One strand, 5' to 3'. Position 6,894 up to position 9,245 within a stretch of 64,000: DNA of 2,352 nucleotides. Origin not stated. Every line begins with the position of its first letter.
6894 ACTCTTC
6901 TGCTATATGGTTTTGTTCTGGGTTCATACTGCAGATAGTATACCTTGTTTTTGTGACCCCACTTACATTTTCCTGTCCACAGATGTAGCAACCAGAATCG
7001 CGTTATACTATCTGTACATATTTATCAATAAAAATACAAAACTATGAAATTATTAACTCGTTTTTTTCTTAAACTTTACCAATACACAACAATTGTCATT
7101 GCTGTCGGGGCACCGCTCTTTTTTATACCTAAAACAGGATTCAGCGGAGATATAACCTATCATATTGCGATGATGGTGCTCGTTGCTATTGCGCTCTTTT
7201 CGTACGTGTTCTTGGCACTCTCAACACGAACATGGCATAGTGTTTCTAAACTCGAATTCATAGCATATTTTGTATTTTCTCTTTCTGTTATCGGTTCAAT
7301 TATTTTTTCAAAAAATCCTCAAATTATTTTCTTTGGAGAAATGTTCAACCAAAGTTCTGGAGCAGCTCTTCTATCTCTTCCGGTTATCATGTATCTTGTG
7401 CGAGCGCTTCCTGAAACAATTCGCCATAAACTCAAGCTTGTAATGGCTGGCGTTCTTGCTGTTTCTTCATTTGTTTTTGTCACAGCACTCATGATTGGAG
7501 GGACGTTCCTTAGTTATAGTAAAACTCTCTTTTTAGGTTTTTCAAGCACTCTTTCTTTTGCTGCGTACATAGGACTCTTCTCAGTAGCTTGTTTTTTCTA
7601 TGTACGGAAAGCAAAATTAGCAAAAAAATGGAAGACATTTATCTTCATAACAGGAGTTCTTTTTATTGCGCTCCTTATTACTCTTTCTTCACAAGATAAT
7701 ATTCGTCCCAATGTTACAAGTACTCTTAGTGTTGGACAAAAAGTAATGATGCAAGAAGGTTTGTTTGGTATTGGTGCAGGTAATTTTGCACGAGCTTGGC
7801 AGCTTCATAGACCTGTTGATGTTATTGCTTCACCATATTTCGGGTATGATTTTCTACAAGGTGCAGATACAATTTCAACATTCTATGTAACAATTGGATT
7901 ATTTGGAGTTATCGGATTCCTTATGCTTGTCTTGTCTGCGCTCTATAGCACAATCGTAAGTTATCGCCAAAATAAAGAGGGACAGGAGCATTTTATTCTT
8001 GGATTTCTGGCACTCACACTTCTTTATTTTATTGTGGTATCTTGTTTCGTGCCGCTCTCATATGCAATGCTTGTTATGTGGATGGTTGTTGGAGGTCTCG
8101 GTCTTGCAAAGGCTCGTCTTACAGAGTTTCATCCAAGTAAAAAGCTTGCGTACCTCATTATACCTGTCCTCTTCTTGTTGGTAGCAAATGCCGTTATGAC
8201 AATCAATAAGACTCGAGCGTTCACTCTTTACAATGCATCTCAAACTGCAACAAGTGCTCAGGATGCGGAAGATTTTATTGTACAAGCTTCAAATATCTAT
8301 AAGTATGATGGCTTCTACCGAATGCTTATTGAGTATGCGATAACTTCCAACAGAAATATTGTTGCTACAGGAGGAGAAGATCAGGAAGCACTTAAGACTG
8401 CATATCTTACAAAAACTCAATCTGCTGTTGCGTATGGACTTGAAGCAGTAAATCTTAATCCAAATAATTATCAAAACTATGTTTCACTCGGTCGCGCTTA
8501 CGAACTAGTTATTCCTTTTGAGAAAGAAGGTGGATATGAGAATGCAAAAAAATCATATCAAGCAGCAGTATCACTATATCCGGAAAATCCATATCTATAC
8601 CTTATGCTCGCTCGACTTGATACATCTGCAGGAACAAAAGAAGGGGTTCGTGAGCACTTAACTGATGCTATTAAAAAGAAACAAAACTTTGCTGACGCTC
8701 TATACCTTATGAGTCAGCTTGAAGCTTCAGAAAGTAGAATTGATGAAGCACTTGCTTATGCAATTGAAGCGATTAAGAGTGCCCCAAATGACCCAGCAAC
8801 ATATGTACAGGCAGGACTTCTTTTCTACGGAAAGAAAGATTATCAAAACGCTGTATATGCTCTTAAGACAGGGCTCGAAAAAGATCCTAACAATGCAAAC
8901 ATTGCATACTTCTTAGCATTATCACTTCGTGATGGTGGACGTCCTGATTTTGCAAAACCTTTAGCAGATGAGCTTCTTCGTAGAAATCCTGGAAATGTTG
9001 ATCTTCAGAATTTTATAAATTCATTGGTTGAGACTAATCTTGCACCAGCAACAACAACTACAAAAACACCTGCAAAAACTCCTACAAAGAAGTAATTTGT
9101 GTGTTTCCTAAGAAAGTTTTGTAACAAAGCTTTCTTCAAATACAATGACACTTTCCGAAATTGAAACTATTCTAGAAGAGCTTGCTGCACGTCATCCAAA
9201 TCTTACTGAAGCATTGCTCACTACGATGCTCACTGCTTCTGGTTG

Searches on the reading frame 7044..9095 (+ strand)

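Call 89: search_protein_families(library=pfam, proteins=[window:7044-9095:+], max_evalue=0.0001)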
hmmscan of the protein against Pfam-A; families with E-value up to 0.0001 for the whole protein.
window:7044-9095:+ (683 aa): 8 families
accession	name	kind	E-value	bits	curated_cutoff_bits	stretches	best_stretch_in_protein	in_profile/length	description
PF14559.12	TPR_19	-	1.1e-12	48.5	25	2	597-656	4-63/68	Tetratricopeptide repeat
PF07719.23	TPR_2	-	4.7e-10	39.2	27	0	586-617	3-34/34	Tetratricopeptide repeat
PF13431.12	TPR_17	-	1.2e-09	38.1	24.4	0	466-499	3-30/34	Tetratricopeptide repeat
PF13428.12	TPR_14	-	1.3e-09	38.2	23.5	0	494-525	13-44/44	Tetratricopeptide repeat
PF13432.12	TPR_16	-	1.5e-09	38.5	32.7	0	590-651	3-64/65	Tetratricopeptide repeat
PF13414.12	TPR_11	-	1.2e-05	25.3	26.8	0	591-626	1-36/42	TPR repeat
PF13371.12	TPR_9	-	3.6e-05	24.1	35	0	563-619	8-64/73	Tetratricopeptide repeat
PF13181.12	TPR_8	-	4.6e-05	23.7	25.7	0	494-515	13-34/34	Tetratricopeptide repeat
